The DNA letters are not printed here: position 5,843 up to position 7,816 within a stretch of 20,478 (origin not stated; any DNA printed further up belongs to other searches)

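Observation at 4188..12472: Subtelomeric cluster of G-protein/cyclic-nucleotide signalling genes, including a two-TM 'sensor-RGS' receptor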

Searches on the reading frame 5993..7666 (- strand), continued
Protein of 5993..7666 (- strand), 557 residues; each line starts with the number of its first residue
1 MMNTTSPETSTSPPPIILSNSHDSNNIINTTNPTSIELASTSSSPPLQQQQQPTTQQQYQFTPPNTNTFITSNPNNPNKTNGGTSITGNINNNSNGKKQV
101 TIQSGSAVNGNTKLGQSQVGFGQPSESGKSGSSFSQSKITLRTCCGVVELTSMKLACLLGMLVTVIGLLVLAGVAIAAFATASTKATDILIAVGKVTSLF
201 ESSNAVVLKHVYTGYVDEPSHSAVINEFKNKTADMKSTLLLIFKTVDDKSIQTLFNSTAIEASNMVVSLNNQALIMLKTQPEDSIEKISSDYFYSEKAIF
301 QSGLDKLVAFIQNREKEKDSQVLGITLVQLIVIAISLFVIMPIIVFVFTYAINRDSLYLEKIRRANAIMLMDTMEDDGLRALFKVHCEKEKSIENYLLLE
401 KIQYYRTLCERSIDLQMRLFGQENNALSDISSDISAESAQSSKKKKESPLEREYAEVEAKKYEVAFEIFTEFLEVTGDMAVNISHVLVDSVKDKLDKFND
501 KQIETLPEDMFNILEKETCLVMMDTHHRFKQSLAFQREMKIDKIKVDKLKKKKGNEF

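Call 28: list_cluster_members(proteins=[P0034, P0038, P0045, P0063, P0064, P0099, P0137, P0145, P0154, P0156])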
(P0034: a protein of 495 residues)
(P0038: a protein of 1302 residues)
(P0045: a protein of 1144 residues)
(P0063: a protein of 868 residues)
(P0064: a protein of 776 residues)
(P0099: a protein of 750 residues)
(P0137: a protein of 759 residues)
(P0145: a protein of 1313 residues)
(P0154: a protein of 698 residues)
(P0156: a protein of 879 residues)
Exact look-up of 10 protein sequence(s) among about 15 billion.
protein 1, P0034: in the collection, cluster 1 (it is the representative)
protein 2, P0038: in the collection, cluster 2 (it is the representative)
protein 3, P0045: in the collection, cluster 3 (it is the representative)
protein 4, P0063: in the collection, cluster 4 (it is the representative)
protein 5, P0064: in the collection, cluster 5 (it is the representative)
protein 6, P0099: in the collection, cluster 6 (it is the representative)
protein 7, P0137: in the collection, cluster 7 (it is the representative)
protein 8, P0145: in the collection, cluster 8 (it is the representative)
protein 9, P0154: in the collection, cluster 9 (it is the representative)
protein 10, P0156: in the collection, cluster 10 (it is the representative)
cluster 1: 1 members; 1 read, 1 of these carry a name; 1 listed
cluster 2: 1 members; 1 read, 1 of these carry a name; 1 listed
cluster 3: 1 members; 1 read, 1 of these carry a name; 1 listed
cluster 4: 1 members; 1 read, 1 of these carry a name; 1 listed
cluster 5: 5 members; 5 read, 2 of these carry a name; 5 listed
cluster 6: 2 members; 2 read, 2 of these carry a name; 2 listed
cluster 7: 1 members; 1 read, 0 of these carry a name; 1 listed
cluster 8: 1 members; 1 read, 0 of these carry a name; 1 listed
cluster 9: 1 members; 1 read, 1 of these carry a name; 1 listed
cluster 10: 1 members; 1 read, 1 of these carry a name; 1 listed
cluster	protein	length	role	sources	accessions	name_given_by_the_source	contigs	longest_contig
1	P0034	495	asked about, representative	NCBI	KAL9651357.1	hypothetical protein ABK040_001308 [Willaertia magna]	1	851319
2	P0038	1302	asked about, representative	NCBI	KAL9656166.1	hypothetical protein ABK040_007783 [Willaertia magna]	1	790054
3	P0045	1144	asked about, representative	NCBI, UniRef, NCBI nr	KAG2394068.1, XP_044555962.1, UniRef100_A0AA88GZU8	hypothetical protein C9374_003832 [Naegleria lovaniensis] | RGS domain-containing protein n=1 Tax=Naegleria lovaniensis TaxID=51637 ... | uncharacterized protein C9374_003832 [Naegleria lovaniensis]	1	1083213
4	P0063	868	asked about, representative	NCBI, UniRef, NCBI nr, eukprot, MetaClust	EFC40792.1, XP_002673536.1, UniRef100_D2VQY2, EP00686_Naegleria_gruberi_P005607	RGS and transmembrane domain-containing protein [Naegleria gruberi] | RGS and transmembrane domain-containing protein n=1 Tax=Naegleria gruberi TaxID=5762 ... | XP_002673536.1 RGS and transmembrane domain-containing protein [Naegleria gruberi strain ...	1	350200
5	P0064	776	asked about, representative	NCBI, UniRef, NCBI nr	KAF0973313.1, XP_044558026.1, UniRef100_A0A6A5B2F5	hypothetical protein FDP41_008520 [Naegleria fowleri] | RGS domain-containing protein n=1 Tax=Naegleria fowleri TaxID=5763 RepID=A0A6A5B2F5_NAEFO | uncharacterized protein FDP41_008520 [Naegleria fowleri]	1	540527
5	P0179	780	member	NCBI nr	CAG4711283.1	unnamed protein product [Naegleria fowleri]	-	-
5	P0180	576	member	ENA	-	-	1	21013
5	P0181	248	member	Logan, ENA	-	-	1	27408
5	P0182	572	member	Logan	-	-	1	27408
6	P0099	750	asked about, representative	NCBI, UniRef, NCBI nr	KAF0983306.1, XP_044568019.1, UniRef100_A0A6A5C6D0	hypothetical protein FDP41_010371 [Naegleria fowleri] | RGS domain-containing protein n=1 Tax=Naegleria fowleri TaxID=5763 RepID=A0A6A5C6D0_NAEFO | uncharacterized protein FDP41_010371 [Naegleria fowleri]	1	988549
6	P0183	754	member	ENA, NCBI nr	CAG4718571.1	unnamed protein product [Naegleria fowleri]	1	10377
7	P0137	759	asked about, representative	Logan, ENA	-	-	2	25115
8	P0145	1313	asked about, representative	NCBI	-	-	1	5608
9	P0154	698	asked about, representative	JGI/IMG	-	HPt (histidine-containing phosphotransfer) domain-containing protein/two-component sensor ...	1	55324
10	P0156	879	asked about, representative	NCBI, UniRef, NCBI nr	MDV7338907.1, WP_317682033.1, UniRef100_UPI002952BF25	ATP-binding protein [Terasakiella sp. A23] | hybrid sensor histidine kinase/response regulator n=1 Tax=Terasakiella sp. FCG-A23 ...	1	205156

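Call 44: search_solved_structures(query=A1, max_evalue=1, show_alignments=2)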
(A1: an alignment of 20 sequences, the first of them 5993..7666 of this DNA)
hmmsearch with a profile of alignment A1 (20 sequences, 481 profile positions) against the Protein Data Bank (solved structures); distinct sequences matched with E-value up to 1: 5.
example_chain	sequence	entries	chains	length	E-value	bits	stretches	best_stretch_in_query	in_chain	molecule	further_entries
4djh_A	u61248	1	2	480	0.1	14.7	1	195-276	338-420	Kappa-type opioid receptor, Lysozyme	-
4rgw_A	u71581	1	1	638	0.3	13.2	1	321-385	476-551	Transcription initiation factor TFIID subunit 1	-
6mzl_A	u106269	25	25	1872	0.88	11.6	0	321-385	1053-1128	Transcription initiation factor TFIID subunit 1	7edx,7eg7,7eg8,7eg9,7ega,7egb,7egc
6mzd_A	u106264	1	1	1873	0.89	11.6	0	321-385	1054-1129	Transcription initiation factor TFIID subunit 1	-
30ff_DA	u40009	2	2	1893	0.9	11.6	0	321-385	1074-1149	Transcription initiation factor TFIID subunit 1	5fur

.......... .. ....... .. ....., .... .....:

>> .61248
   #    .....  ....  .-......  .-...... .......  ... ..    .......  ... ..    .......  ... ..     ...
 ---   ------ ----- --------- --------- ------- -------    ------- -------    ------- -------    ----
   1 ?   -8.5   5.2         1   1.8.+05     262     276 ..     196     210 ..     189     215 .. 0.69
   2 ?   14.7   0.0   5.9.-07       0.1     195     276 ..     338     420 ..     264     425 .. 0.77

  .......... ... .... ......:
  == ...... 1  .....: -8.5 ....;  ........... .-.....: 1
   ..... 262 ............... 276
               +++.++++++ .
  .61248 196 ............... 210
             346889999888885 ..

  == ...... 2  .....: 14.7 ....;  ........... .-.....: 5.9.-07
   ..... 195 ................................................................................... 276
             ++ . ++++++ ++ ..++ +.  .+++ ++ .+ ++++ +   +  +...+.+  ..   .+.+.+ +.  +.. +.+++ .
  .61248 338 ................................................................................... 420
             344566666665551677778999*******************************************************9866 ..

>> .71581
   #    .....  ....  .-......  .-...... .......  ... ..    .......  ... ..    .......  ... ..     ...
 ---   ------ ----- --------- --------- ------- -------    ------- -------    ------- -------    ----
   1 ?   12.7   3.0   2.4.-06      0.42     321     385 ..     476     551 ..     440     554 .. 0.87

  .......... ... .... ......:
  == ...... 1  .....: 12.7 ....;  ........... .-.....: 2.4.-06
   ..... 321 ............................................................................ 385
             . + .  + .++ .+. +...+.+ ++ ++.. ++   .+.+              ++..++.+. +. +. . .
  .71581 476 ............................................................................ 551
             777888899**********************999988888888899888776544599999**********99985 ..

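Call 47: find_encoding_contigs(protein=P0003, flank=10000, max_places=3)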
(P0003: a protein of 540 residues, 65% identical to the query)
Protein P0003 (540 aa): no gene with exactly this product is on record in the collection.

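Call 48: find_encoding_contigs(protein=P0005, flank=10000, max_places=3)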
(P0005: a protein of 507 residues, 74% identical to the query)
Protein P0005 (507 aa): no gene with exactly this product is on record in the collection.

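Call 49: find_encoding_contigs(protein=P0004, flank=10000, max_places=3)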
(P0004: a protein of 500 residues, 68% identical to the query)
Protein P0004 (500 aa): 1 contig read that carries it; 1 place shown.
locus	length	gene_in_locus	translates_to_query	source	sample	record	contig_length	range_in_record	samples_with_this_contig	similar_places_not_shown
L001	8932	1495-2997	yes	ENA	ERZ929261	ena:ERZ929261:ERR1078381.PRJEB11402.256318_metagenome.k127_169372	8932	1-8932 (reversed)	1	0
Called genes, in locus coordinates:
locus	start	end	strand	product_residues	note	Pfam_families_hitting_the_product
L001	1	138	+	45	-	?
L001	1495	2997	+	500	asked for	-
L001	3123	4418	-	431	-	PF00646:F-box (faint), PF12937:F-box-like (weak)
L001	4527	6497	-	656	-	PF00888:Cullin, PF26557:Cullin_AB, PF10557:Cullin_Nedd8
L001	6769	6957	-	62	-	-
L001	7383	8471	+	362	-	PF00046:Homeodomain (weak), PF05920:Homeobox_KN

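Call 57: search_protein_families(library=pfam, proteins=[P0038, P0045, P0063, P0064, P0099, P0093, P0106, P0079], max_evalue=0.001)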
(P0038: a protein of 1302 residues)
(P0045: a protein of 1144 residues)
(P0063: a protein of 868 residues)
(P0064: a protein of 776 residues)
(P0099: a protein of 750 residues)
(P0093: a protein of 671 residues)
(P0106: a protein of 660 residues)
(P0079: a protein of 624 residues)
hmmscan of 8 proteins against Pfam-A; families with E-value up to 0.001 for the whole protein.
P0038 (1302 aa): 1 family
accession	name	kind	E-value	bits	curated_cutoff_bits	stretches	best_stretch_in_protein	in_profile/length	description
PF00615.24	RGS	-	6.5e-06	27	23.9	1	284-409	5-84/117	Regulator of G protein signaling domain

P0045 (1144 aa): 1 family
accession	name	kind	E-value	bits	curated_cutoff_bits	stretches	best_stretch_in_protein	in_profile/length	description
PF00615.24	RGS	-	1e-08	36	23.9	1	1024-1105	41-116/117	Regulator of G protein signaling domain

P0063 (868 aa): 1 family
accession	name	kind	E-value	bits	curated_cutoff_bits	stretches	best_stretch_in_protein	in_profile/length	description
PF00615.24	RGS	-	4.8e-06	27.4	23.9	0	761-845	36-116/117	Regulator of G protein signaling domain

P0064 (776 aa): 1 family
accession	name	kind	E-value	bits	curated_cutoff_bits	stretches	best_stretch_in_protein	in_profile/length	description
PF00615.24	RGS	-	0.00015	22.6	23.9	0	664-753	31-116/117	Regulator of G protein signaling domain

P0099 (750 aa): 0 families

P0093 (671 aa): 0 families

P0106 (660 aa): 0 families

P0079 (624 aa): 0 families

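Call 61: list_cluster_members(proteins=[P0078, P0020, P0001, P0002, P0035, P0036, P0037, P0041, P0044, P0122])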
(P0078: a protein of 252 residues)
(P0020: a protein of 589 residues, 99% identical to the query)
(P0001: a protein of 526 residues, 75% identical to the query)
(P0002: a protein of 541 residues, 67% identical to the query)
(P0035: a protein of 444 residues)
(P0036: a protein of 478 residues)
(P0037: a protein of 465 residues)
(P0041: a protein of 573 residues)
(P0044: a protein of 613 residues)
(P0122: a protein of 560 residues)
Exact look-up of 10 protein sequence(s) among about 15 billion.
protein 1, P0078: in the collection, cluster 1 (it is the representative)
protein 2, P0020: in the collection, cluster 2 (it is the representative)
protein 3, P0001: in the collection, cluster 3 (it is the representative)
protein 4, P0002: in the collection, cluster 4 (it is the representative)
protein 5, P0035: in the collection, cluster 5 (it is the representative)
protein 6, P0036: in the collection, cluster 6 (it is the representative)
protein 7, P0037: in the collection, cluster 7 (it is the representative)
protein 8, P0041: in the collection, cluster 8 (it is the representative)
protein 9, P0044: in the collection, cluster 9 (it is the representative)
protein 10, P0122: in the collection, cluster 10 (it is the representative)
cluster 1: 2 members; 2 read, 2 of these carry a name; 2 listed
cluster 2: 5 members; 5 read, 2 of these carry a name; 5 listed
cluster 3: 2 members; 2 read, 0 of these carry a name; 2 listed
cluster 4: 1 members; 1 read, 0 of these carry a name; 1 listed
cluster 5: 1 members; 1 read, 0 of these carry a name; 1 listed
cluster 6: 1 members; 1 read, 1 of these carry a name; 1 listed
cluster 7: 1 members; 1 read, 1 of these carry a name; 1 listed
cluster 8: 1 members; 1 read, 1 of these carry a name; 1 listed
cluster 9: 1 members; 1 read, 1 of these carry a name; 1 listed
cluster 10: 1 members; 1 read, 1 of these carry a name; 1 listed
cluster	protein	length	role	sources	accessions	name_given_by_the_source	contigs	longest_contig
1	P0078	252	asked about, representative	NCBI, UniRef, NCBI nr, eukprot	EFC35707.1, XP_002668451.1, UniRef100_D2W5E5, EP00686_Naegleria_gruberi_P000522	predicted protein [Naegleria gruberi] | Predicted protein n=1 Tax=Naegleria gruberi TaxID=5762 RepID=D2W5E5_NAEGR | uncharacterized protein NAEGRDRAFT_82353 [Naegleria gruberi]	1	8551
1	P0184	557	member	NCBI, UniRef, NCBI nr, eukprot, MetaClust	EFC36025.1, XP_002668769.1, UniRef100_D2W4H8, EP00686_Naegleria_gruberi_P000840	predicted protein [Naegleria gruberi] | Predicted protein n=1 Tax=Naegleria gruberi TaxID=5762 RepID=D2W4H8_NAEGR | uncharacterized protein NAEGRDRAFT_82318 [Naegleria gruberi]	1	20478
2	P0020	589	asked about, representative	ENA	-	-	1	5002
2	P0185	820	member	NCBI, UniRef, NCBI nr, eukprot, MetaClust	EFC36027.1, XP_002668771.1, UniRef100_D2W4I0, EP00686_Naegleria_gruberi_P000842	predicted protein [Naegleria gruberi] | Predicted protein n=1 Tax=Naegleria gruberi TaxID=5762 RepID=D2W4I0_NAEGR | uncharacterized protein NAEGRDRAFT_54618 [Naegleria gruberi]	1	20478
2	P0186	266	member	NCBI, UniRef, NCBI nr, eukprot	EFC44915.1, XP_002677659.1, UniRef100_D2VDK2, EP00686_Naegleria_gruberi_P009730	predicted protein [Naegleria gruberi] | Predicted protein n=1 Tax=Naegleria gruberi TaxID=5762 RepID=D2VDK2_NAEGR | uncharacterized protein NAEGRDRAFT_66948 [Naegleria gruberi]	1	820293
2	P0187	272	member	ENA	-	-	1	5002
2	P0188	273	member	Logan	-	-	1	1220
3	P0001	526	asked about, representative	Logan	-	-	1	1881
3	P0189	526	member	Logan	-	-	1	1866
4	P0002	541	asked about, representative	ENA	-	-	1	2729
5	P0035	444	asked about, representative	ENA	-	-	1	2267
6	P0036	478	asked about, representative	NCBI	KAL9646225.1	hypothetical protein ABK040_008098 [Willaertia magna]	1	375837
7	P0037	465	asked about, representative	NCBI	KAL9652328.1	hypothetical protein ABK040_011985 [Willaertia magna]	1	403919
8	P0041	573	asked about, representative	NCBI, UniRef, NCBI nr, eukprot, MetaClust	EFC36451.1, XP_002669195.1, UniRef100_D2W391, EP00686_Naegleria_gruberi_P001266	RGS domain-containing protein [Naegleria gruberi] | RGS domain-containing protein n=1 Tax=Naegleria gruberi TaxID=5762 RepID=D2W391_NAEGR | XP_002669195.1 RGS domain-containing protein [Naegleria gruberi strain NEG-M]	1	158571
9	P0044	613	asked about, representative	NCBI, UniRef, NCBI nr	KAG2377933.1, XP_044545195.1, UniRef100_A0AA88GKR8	hypothetical protein C9374_009018 [Naegleria lovaniensis] | RGS domain-containing protein n=1 Tax=Naegleria lovaniensis TaxID=51637 ... | uncharacterized protein C9374_009018 [Naegleria lovaniensis]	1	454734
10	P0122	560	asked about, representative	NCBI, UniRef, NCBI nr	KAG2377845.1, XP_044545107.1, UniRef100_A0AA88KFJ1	hypothetical protein C9374_008930 [Naegleria lovaniensis] | RGS domain-containing protein n=1 Tax=Naegleria lovaniensis TaxID=51637 ... | uncharacterized protein C9374_008930 [Naegleria lovaniensis]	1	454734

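Call 66: list_cluster_members(proteins=[P0068, P0073, P0077, P0082, P0085, P0095, P0100, P0105, P0108, P0124])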
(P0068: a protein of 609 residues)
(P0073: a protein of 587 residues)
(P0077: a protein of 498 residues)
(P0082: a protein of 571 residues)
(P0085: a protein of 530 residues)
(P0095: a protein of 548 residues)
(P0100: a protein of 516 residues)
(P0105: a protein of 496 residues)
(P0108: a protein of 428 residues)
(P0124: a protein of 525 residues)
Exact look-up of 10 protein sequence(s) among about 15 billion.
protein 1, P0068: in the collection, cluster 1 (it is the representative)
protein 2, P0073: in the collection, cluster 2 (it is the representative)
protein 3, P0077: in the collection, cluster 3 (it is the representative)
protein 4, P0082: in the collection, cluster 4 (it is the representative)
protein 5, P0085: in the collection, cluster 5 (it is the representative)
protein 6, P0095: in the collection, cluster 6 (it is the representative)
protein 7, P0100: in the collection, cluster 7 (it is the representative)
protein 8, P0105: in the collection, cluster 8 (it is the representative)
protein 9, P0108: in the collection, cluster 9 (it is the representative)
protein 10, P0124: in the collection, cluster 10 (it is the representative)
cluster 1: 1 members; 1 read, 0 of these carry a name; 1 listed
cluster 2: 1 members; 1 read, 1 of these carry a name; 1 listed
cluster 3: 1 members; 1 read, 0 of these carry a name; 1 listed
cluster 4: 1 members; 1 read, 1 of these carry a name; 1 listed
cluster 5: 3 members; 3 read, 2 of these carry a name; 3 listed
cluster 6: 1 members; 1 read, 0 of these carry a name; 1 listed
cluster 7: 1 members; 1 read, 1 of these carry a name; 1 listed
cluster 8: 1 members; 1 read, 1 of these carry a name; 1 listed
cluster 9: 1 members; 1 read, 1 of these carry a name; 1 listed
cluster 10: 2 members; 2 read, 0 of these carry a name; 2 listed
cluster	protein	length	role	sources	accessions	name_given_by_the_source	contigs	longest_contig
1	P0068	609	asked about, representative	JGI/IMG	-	-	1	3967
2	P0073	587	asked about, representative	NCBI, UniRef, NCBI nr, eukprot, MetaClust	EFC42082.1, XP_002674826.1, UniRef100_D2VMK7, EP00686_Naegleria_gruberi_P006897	predicted protein [Naegleria gruberi] | Predicted protein n=1 Tax=Naegleria gruberi TaxID=5762 RepID=D2VMK7_NAEGR | uncharacterized protein NAEGRDRAFT_70170 [Naegleria gruberi]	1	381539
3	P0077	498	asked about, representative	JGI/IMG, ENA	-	-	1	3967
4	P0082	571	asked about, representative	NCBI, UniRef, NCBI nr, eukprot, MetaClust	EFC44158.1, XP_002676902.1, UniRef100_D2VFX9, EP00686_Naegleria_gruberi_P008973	predicted protein [Naegleria gruberi] | Predicted protein n=1 Tax=Naegleria gruberi TaxID=5762 RepID=D2VFX9_NAEGR | uncharacterized protein NAEGRDRAFT_67783 [Naegleria gruberi]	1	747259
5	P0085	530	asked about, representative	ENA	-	-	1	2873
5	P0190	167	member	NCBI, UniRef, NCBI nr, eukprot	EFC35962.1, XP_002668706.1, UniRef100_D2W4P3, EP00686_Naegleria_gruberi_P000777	predicted protein [Naegleria gruberi] | Predicted protein n=1 Tax=Naegleria gruberi TaxID=5762 RepID=D2W4P3_NAEGR | uncharacterized protein NAEGRDRAFT_76378 [Naegleria gruberi]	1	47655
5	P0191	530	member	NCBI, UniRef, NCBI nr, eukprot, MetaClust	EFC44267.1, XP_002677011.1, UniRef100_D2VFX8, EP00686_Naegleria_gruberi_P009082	hypothetical protein NAEGRDRAFT_58095 [Naegleria gruberi] | RGS domain-containing protein n=1 Tax=Naegleria gruberi TaxID=5762 RepID=D2VFX8_NAEGR | uncharacterized protein NAEGRDRAFT_58095 [Naegleria gruberi]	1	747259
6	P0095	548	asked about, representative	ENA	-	-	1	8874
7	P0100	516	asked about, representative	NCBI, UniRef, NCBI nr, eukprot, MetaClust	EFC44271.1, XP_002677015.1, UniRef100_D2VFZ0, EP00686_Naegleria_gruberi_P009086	predicted protein [Naegleria gruberi] | Predicted protein n=1 Tax=Naegleria gruberi TaxID=5762 RepID=D2VFZ0_NAEGR | uncharacterized protein NAEGRDRAFT_67794 [Naegleria gruberi]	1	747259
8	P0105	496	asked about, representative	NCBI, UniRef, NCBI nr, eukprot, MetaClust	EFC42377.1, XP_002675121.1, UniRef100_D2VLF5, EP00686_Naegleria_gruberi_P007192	predicted protein [Naegleria gruberi] | Predicted protein n=1 Tax=Naegleria gruberi TaxID=5762 RepID=D2VLF5_NAEGR | uncharacterized protein NAEGRDRAFT_69761 [Naegleria gruberi]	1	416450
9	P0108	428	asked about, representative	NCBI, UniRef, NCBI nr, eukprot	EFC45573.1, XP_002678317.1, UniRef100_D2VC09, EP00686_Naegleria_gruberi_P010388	predicted protein [Naegleria gruberi] | Predicted protein n=1 Tax=Naegleria gruberi TaxID=5762 RepID=D2VC09_NAEGR | uncharacterized protein NAEGRDRAFT_66405 [Naegleria gruberi]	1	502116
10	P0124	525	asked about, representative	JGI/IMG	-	-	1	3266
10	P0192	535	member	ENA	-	-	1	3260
